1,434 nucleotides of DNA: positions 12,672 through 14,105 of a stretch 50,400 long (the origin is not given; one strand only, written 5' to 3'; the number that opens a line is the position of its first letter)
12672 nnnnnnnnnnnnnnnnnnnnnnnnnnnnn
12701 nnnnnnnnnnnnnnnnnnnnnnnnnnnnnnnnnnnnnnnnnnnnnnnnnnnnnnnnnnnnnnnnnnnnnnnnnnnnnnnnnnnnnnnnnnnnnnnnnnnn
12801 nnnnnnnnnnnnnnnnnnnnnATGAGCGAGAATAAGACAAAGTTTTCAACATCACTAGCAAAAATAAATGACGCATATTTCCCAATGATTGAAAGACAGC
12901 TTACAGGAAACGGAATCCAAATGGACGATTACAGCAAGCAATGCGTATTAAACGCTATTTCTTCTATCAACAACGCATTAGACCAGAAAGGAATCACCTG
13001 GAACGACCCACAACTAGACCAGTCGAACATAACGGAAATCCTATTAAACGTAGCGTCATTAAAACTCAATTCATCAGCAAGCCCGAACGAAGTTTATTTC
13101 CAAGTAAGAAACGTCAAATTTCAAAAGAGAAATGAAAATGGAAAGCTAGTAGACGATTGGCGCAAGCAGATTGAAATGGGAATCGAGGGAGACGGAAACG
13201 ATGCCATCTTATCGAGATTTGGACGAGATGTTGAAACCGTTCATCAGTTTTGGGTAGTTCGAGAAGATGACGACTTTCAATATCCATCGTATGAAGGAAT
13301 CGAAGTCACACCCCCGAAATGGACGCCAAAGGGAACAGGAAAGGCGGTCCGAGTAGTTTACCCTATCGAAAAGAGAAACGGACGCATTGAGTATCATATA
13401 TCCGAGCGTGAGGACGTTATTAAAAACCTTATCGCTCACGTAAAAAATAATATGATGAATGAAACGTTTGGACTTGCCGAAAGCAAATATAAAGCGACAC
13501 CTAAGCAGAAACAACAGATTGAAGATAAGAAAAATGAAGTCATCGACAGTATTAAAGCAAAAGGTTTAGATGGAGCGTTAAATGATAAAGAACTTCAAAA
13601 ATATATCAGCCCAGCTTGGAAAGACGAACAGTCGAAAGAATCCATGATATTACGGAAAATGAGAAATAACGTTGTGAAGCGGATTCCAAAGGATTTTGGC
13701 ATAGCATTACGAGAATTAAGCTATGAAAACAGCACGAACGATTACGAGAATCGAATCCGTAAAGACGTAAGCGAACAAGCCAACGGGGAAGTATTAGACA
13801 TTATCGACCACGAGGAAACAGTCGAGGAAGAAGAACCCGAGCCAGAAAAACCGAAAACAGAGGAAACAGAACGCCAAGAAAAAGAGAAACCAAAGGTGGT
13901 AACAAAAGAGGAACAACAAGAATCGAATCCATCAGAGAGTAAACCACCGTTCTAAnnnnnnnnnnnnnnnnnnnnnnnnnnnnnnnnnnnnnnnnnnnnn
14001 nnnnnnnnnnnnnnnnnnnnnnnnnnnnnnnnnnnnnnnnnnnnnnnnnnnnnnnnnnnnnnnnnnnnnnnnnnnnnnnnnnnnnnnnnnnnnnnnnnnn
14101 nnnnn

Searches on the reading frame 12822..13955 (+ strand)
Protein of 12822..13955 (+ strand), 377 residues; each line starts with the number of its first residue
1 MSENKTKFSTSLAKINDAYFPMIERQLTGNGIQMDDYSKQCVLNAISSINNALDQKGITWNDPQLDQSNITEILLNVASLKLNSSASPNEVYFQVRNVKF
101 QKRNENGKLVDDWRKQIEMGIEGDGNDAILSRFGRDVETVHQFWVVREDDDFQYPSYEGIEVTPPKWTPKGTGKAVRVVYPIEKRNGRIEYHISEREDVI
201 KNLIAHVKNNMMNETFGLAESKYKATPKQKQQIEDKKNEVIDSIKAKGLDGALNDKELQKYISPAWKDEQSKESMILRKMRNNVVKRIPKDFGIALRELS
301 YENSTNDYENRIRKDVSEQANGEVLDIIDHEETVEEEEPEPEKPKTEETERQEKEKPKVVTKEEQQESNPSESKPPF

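Call 11: search_protein_families(library=pfam, proteins=[window:12822-13955:+], max_evalue=0.01)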
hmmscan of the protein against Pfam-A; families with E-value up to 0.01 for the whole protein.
window:12822-13955:+ (377 aa): 0 families

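Call 12: search_protein_families(library=phrogs, proteins=[window:12822-13955:+], max_evalue=0.001)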
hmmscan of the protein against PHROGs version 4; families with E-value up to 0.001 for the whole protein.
window:12822-13955:+ (377 aa): 1 family
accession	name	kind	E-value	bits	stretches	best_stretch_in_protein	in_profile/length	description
phrog_2185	-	DNA, RNA and nucleotide metabolism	1.5e-130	436.9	1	6-366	9-364/390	RecT-like ssDNA annealing protein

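Call 17: find_related_loci(query=window:12822-13955:+, collection=viral_contigs, flank=10000)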
Query window:12822-13955:+ (377 aa) in viral_contigs; peptide patterns used: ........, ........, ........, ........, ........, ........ (x = any residue, [..] = any of these).
No stretch of DNA in the collection matches any of the patterns.

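Call 18: find_encoding_contigs(protein=window:12822-13955:+, flank=10000, max_places=10)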
Protein window:12822-13955:+ (377 aa): no gene with exactly this product is on record in the collection.

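Call 19: find_homologous_proteins(query=window:12822-13955:+)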
Query window:12822-13955:+ (377 aa): 1788 proteins with E <= 0.001 among 4381 candidates; the best 120 are listed.
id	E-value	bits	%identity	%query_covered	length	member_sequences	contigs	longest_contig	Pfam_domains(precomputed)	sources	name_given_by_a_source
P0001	3.6e-245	831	100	100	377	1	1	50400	-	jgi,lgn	jgi:hypothetical protein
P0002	6.9e-179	612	81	86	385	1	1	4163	-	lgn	-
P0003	3.6e-178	610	80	86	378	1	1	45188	-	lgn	-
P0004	2.8e-174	597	76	88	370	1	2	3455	-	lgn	-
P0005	5.0e-174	597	72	100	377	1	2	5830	-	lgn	-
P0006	1.0e-172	592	72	100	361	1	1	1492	-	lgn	-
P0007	1.1e-172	592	78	91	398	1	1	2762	-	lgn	-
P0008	4.2e-172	590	72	100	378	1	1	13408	-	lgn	-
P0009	1.9e-167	575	77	87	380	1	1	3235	-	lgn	-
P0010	2.6e-167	574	77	87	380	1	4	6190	-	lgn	-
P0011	7.7e-166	570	76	87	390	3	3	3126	-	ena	-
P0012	2.3e-165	568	75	91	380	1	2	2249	-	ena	-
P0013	8.1e-164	563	73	91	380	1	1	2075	-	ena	-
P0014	1.3e-162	559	74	89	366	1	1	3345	-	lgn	-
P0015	5.1e-162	557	74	87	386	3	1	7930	-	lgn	-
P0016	2.3e-161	555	69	98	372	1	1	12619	-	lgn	-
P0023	1.0e-148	513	66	87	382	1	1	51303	-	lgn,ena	-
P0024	1.9e-148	512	62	98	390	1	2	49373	-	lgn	-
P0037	3.4e-142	492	63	98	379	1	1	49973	-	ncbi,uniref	ncbi:hypothetical protein [Virgibacillus sp. CBA3643]|uniref:hypothetical protein n=1 Tax=Virgibacil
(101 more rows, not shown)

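Call 20: find_encoding_contigs(protein=P0003, flank=10000, max_places=3)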
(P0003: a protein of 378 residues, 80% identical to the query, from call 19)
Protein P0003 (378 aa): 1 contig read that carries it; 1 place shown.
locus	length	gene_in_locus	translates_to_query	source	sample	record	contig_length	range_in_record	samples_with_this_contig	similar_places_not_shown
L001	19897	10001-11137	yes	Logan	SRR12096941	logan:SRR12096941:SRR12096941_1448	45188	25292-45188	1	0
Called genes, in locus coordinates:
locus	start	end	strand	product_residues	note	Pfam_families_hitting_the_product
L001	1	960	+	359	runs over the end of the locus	-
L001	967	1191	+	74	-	-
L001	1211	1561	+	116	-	-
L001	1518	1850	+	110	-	-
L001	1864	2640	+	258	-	PF01656:CbiA, PF02374:ArsA_ATPase (weak), PF06564:CBP_BcsQ, PF09140:MipZ (faint), PF10609:ParA, PF13614:AAA_31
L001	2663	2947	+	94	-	-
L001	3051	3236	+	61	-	-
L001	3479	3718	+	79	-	-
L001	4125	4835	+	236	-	-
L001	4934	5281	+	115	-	-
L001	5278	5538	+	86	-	-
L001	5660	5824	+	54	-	-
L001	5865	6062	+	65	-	PF13338:AbiEi_4 (weak)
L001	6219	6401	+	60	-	-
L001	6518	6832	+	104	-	-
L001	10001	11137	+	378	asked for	-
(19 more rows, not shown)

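Call 21: find_encoding_contigs(protein=P0023, flank=10000, max_places=3)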
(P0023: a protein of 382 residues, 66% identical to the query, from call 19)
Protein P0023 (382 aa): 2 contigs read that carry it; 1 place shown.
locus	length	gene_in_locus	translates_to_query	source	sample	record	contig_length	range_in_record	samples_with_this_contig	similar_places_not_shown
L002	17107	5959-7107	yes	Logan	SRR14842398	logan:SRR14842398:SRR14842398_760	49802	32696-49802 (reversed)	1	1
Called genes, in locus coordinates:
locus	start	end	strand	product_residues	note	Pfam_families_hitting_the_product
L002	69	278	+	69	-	-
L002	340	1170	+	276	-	PF08401:ArdcN, PF18818:MPTase-PolyVal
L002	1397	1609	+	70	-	-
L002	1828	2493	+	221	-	-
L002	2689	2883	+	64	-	-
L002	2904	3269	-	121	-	PF12844:HTH_19, PF13560:HTH_31, PF01381:HTH_3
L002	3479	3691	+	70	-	PF01381:HTH_3, PF12844:HTH_19 (weak), PF13560:HTH_31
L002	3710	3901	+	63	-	-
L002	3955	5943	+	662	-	PF02463:SMC_N (weak)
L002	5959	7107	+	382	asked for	-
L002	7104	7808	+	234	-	PF23023:Anti-Pycsar_Apyc1 (weak), PF12706:Lactamase_B_2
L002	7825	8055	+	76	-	-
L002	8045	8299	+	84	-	-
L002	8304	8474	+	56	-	-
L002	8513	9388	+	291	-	PF09681:Phage_rep_org_N, PF07261:DnaB_2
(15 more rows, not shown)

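Call 28: find_related_loci(query=A1, collection=genome_contigs, flank=10000)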
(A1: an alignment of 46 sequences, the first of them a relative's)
Query A1 (377 aa) in genome_contigs; peptide patterns used: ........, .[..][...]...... (x = any residue, [..] = any of these).
210 stretches matched a pattern; 100 encode a relative of the query (tblastn E <= 1e-3); the best 80 are kept; 80 distinct loci.
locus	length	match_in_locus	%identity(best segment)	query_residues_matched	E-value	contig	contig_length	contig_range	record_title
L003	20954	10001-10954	66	8-327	8e-145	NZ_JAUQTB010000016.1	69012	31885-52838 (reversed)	Paenibacillus lacisoli strain JX-17 WY-20_scaffold16, whole genome shotgun sequence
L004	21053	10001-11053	58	8-375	4e-144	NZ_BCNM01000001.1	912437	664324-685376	Paenibacillus pabuli NBRC 13638, whole genome shotgun sequence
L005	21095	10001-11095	57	4-377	2e-143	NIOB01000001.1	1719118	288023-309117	Saccharibacillus sp. O16 O16_contig_1, whole genome shotgun sequence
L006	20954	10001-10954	64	8-327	4e-143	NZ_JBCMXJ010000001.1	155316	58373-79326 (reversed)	Paenibacillus solani strain NRS-677 NRS_0677_contig_0000001, whole genome shotgun sequence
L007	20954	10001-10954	63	8-327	6e-142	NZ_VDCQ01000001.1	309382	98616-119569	Paenibacillus hemerocallicola strain KCTC 33185 RDPYD18112709_A.Scaf1, whole genome shotgun sequence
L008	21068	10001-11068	57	5-376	6e-142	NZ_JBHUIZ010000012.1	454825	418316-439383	Virgibacillus halophilus strain KCTC 13935 platanus_K_17_124_12, whole genome shotgun sequence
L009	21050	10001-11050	58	6-376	2e-141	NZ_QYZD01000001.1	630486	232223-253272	Paenibacillus thiaminolyticus strain BO5 NODE_1_length_630486_cov_272.916651, whole genome shotgun sequence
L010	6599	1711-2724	60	6-350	4e-141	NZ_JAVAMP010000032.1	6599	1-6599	Chengkuizengella axinellae strain 2205SS18-9 32, whole genome shotgun sequence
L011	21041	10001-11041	60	5-356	2e-140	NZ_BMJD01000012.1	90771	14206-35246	Lentibacillus populi strain CGMCC 1.15454 sequence012, whole genome shotgun sequence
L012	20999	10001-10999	61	8-351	4e-140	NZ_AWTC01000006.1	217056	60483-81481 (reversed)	Sporolactobacillus laevolacticus DSM 442 Contig006, whole genome shotgun sequence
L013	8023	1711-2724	60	6-350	9e-140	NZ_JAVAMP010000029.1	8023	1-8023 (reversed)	Chengkuizengella axinellae strain 2205SS18-9 29, whole genome shotgun sequence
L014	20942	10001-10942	63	8-327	3e-139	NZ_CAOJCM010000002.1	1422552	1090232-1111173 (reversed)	Paenibacillus sp. JJ-100 isolate CIP112173 NODE_2, whole genome shotgun sequence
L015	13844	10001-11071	58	1-360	1e-138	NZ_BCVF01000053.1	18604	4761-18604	Bacillus badius NBRC 15713, whole genome shotgun sequence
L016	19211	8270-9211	63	8-327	2e-138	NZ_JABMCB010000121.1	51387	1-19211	Paenibacillus xylanilyticus strain LMG 21957 k141_177, whole genome shotgun sequence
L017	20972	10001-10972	60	1-327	8e-138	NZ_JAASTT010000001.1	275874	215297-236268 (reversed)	Listeria portnoyi strain FSL L7-1582 NODE_1_length_275874_cov_22.277120, whole genome shotgun sequence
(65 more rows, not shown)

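Call 36: find_encoding_contigs(protein=P0024, flank=10000, max_places=3)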
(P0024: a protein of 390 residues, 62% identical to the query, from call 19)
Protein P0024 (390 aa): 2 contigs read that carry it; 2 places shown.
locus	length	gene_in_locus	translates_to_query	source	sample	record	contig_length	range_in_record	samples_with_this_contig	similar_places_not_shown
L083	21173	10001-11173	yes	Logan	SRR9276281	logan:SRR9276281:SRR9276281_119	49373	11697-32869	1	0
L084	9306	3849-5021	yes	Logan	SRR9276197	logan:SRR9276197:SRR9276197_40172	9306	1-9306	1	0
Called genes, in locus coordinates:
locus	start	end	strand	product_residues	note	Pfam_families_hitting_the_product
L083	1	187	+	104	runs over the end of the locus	PF02452:PemK_toxin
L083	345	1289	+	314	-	-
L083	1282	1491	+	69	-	-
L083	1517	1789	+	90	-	-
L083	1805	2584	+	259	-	PF01656:CbiA, PF02374:ArsA_ATPase (weak), PF06564:CBP_BcsQ, PF09140:MipZ (faint), PF10609:ParA (weak), PF13614:AAA_31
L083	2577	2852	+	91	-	-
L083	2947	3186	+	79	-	-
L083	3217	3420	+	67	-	PF12728:HTH_17 (weak)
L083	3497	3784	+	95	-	-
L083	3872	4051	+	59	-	-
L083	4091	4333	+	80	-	PF18824:LPD11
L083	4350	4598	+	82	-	-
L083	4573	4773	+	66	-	-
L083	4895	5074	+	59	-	-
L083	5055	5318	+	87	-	-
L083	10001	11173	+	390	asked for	-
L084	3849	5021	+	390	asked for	-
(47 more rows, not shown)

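Call 37: find_encoding_contigs(protein=P0037, flank=10000, max_places=3)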
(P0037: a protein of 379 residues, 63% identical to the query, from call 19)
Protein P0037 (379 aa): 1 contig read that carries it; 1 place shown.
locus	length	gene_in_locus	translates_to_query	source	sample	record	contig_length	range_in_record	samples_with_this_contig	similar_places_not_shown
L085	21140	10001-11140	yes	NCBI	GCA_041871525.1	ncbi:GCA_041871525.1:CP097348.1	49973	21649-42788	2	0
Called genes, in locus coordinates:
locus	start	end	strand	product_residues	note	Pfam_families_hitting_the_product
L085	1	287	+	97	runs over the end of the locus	-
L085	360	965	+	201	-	-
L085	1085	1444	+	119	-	-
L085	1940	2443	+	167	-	-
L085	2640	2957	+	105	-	-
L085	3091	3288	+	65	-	PF13338:AbiEi_4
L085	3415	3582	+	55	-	-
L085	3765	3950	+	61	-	-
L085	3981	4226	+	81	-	-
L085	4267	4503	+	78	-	-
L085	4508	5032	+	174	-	PF19754:DUF6241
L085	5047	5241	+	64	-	PF18789:DarA_C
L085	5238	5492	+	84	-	-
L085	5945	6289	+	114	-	-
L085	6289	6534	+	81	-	-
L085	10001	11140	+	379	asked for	-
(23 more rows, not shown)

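Call 47: find_encoding_contigs(protein=P0008, flank=10000, max_places=3)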
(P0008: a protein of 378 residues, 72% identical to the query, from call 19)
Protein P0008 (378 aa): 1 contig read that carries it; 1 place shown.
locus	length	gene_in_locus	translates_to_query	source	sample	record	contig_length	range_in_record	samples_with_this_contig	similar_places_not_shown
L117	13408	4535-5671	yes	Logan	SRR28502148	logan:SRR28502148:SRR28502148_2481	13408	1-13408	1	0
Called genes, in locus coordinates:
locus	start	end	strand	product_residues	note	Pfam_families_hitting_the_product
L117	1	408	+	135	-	?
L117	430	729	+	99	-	-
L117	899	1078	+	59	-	-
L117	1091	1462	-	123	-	PF12844:HTH_19, PF13560:HTH_31, PF01381:HTH_3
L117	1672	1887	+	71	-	PF01381:HTH_3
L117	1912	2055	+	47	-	-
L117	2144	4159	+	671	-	PF02463:SMC_N, PF13476:AAA_23, PF13555:AAA_29 (weak)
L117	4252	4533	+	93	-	PF00684:DnaJ_CXXCXGXG (faint)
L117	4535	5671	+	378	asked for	-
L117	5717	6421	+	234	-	PF23023:Anti-Pycsar_Apyc1 (weak), PF00753:Lactamase_B, PF12706:Lactamase_B_2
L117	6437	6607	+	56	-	-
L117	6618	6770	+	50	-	-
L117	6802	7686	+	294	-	PF14297:Lin1244_N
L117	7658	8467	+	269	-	PF01695:IstB_IS21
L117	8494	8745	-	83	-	-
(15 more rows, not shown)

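Call 48: find_encoding_contigs(protein=P0016, flank=10000, max_places=3)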
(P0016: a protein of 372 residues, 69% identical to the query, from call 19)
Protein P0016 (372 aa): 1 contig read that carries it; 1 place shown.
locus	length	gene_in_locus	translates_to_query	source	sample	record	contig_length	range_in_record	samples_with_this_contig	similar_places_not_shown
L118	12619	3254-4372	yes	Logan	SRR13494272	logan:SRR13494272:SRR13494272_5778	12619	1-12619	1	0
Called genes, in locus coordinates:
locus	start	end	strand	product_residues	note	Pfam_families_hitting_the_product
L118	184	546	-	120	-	PF12844:HTH_19, PF13560:HTH_31, PF01381:HTH_3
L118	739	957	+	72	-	PF01381:HTH_3, PF13560:HTH_31 (weak)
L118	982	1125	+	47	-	-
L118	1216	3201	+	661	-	PF02463:SMC_N (weak), PF13555:AAA_29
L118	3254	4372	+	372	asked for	-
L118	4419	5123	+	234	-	PF23023:Anti-Pycsar_Apyc1 (weak), PF00753:Lactamase_B, PF12706:Lactamase_B_2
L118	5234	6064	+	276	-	PF14297:Lin1244_N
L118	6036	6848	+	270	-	PF01695:IstB_IS21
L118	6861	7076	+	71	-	-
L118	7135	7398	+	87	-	-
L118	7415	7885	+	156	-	PF08761:dUTPase_2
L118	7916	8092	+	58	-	PF19474:DUF6011 (weak)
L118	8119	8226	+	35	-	-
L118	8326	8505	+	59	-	-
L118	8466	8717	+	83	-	-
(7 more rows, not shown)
